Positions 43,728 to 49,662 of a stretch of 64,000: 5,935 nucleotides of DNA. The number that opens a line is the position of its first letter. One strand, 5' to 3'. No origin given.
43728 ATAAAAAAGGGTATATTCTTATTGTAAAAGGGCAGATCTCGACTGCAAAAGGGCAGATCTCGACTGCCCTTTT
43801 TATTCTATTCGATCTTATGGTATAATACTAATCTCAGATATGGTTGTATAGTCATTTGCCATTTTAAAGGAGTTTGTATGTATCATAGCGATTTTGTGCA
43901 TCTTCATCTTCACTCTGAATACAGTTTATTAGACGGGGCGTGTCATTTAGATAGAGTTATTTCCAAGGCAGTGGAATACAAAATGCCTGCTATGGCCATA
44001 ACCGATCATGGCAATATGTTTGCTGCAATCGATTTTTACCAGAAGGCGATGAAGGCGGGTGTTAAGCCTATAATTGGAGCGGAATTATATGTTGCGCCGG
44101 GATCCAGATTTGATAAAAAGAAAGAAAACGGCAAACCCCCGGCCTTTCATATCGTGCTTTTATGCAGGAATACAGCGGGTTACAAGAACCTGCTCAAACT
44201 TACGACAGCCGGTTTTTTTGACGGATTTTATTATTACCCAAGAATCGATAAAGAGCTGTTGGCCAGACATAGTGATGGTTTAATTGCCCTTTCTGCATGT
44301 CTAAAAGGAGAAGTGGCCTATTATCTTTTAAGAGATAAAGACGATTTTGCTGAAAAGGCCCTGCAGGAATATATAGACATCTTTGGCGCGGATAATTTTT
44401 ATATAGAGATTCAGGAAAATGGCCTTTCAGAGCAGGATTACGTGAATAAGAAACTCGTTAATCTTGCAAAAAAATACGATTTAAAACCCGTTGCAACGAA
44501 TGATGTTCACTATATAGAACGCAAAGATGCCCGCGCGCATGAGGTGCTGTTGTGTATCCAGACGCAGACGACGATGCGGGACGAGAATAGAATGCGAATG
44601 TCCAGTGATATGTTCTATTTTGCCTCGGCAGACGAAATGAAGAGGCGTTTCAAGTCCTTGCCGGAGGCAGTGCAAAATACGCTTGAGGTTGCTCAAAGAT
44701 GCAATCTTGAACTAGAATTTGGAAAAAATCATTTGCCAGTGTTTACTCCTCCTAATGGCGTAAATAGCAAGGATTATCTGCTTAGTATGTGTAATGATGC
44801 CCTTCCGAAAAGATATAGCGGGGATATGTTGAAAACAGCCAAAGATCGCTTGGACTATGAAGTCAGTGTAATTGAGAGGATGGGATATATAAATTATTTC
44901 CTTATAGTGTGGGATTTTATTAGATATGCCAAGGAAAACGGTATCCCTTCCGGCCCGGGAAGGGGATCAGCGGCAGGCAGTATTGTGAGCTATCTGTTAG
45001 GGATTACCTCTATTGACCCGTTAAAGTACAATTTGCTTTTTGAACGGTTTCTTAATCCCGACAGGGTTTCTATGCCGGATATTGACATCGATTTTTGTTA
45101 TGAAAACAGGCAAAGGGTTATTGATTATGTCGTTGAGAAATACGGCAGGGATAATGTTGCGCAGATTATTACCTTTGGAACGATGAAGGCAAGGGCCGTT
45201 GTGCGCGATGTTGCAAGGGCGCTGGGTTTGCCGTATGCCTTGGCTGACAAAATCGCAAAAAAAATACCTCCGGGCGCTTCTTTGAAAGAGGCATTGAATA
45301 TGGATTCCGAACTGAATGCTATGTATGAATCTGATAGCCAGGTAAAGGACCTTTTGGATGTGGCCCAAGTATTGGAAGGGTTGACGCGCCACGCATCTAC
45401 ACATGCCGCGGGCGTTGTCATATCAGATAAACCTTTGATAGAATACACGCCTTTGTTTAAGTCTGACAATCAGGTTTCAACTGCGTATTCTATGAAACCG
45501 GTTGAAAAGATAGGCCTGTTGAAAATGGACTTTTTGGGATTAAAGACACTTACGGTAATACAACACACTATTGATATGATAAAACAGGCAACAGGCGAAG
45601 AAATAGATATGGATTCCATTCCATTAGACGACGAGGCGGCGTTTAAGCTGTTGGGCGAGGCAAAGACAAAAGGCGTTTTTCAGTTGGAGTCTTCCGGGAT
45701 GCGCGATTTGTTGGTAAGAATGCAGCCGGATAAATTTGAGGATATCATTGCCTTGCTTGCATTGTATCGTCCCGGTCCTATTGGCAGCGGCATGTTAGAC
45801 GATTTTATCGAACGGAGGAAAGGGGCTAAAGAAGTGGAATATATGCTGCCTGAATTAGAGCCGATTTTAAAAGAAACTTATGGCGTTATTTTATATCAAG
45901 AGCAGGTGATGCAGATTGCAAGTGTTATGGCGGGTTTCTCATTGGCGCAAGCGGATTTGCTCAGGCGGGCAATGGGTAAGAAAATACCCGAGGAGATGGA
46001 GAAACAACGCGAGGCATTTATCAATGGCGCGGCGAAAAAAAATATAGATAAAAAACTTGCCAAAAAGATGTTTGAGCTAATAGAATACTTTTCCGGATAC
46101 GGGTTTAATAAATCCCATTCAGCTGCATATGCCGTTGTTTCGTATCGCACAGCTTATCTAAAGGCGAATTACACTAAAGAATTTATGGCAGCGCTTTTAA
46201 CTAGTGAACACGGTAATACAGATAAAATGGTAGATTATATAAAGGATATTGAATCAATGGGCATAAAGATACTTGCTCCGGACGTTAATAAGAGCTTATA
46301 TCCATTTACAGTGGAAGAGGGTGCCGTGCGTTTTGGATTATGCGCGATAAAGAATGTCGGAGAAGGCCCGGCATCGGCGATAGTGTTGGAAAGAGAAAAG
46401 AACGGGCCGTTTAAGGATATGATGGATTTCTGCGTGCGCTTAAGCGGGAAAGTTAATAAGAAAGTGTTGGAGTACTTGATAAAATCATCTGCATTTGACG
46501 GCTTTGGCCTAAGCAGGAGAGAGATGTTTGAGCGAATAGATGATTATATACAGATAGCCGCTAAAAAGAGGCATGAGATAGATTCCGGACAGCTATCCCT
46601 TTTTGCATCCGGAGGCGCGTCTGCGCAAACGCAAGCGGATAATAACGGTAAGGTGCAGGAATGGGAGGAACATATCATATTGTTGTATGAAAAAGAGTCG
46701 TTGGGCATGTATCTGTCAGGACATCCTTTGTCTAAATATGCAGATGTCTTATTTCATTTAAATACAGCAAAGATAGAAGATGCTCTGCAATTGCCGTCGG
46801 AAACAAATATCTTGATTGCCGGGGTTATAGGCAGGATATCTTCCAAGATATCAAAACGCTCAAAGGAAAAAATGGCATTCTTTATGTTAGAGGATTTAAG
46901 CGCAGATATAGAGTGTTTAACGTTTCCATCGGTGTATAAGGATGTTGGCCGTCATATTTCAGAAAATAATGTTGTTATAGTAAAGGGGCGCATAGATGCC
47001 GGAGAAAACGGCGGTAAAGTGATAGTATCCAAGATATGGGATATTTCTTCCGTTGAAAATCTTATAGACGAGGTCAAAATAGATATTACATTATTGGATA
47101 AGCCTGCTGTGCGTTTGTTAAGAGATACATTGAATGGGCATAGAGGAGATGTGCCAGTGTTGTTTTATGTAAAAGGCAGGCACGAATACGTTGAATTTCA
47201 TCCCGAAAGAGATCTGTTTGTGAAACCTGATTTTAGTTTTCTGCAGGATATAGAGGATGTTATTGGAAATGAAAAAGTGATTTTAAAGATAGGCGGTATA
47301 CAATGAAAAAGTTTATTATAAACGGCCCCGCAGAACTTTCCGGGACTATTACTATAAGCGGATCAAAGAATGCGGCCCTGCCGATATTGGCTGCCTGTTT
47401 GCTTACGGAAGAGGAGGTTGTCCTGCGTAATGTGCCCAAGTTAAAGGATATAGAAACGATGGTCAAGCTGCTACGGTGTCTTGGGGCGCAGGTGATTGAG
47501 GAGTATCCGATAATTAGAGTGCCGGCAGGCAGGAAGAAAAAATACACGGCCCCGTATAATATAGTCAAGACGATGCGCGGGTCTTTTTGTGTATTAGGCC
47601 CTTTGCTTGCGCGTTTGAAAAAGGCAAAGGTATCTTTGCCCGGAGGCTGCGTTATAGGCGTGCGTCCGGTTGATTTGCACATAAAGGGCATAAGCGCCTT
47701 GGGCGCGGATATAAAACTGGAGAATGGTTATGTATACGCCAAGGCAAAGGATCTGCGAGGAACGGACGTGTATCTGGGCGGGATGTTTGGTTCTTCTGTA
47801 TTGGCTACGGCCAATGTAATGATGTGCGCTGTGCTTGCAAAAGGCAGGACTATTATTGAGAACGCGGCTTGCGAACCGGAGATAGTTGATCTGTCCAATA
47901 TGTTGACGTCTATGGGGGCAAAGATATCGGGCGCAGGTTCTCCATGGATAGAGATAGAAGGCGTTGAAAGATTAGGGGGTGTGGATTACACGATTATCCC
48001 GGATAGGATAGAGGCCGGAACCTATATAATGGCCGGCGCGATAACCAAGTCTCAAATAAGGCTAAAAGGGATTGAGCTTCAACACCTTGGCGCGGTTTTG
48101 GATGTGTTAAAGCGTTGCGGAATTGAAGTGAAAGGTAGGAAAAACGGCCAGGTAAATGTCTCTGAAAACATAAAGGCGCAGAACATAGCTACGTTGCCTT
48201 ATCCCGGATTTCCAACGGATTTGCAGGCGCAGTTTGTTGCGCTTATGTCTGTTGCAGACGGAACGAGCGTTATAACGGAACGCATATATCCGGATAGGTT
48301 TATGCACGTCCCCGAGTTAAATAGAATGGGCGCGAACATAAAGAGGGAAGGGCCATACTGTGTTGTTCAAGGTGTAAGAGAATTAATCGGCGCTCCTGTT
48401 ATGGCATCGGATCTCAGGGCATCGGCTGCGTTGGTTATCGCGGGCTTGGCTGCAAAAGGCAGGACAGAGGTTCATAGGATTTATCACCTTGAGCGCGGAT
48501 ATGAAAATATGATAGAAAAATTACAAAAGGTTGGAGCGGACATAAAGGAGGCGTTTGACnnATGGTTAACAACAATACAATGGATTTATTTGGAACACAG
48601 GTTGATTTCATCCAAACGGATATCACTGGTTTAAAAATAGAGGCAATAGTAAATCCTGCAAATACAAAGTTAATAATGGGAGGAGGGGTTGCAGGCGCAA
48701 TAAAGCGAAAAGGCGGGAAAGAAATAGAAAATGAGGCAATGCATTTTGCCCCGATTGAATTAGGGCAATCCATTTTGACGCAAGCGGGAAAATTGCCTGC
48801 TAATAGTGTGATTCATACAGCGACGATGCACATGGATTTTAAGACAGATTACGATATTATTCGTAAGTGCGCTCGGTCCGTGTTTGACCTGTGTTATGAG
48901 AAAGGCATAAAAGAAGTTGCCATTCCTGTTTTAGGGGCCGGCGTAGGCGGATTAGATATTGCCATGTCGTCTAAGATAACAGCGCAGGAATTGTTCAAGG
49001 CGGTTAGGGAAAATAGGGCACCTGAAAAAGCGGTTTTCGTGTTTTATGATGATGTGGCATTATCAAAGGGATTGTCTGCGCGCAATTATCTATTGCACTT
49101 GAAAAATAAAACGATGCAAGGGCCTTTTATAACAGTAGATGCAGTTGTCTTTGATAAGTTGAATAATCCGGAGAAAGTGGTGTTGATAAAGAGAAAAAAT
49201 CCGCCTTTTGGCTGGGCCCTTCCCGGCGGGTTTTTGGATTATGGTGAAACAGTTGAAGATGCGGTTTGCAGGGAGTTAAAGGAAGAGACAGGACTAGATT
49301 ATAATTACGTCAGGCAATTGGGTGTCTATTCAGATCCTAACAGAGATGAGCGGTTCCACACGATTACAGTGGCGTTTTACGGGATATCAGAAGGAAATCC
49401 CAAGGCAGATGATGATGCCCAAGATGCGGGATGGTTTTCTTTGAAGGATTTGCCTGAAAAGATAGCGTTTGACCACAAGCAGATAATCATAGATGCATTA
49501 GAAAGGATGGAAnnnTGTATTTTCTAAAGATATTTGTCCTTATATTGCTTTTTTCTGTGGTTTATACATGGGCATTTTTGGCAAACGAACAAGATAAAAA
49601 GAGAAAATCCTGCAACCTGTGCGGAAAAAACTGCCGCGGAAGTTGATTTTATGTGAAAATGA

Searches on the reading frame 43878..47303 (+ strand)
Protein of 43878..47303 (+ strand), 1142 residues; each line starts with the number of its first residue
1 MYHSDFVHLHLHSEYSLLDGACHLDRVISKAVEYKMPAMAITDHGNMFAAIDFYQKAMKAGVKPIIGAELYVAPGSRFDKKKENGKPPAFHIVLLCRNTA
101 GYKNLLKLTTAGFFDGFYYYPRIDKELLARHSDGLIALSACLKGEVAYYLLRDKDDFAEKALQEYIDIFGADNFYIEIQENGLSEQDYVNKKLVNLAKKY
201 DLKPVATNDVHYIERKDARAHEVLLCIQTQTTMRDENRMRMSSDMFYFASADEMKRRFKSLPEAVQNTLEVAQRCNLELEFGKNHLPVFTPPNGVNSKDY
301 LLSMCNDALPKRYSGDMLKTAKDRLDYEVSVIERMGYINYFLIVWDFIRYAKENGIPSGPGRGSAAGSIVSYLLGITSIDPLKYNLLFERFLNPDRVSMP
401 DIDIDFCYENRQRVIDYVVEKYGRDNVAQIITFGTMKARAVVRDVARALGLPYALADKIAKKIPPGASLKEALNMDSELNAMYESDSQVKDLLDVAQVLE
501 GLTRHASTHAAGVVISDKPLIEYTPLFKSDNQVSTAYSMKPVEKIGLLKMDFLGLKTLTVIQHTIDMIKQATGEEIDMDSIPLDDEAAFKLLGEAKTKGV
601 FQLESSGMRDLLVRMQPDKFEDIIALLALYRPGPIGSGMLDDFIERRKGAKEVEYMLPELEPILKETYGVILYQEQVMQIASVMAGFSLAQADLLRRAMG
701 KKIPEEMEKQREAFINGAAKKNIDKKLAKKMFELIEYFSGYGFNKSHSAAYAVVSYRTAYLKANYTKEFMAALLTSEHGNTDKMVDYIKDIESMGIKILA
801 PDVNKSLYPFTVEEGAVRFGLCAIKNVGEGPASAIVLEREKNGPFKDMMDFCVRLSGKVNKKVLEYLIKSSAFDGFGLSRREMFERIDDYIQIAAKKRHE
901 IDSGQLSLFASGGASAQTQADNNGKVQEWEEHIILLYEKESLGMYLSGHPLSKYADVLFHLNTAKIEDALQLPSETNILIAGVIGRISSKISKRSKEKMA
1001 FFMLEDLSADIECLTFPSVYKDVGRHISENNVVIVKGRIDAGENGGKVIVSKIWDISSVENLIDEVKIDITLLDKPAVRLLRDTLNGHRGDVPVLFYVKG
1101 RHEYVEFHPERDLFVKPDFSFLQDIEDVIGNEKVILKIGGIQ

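Call 20: search_protein_families(library=pfam, proteins=[window:43878-47303:+], max_evalue=0.0001)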
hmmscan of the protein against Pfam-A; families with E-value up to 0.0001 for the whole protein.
window:43878-47303:+ (1142 aa): 6 families
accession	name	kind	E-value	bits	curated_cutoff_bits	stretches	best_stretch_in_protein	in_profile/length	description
PF07733.18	DNA_pol3_alpha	-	8.2e-104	347.3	23.9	1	300-554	2-260/260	Bacterial DNA polymerase III alpha NTPase domain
PF17657.6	DNA_pol3_finger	-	1.1e-70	236.7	22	1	557-722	1-166/166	Bacterial DNA polymerase III alpha subunit finger domain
PF02811.25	PHP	-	1.2e-61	208.3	26.4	1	8-180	1-163/164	PHP domain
PF14579.12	HHH_6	-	1.7e-29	102.2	25.6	1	795-883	1-90/90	Helix-hairpin-helix motif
PF01336.31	tRNA_anti-codon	-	2.3e-10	40.7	27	1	983-1054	3-73/75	OB-fold nucleic acid binding domain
PF13742.12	tRNA_anti_2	-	7.9e-05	23.3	27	0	965-1048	9-89/95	OB-fold nucleic acid binding domain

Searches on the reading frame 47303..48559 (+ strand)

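Call 20: search_protein_families(library=pfam, proteins=[window:47303-48559:+], max_evalue=0.0001)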
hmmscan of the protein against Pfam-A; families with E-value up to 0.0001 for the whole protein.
window:47303-48559:+ (419 aa): 1 family
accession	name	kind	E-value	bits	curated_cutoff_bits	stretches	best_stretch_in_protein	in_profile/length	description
PF00275.25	EPSP_synthase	-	4.7e-106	355.4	22.8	1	7-407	2-417/417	EPSP synthase (3-phosphoshikimate 1-carboxyvinyltransferase)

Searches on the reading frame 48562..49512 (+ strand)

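Call 20: search_protein_families(library=pfam, proteins=[window:48562-49512:+], max_evalue=0.0001)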
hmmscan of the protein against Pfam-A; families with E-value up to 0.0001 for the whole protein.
window:48562-49512:+ (317 aa): 2 families
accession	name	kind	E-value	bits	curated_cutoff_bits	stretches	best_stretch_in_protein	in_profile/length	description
PF01661.27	Macro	-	1.1e-28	99.9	22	1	30-139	1-117/118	Macro domain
PF00293.34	NUDIX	-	1.8e-23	83.5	21.1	1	194-309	6-131/134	NUDIX domain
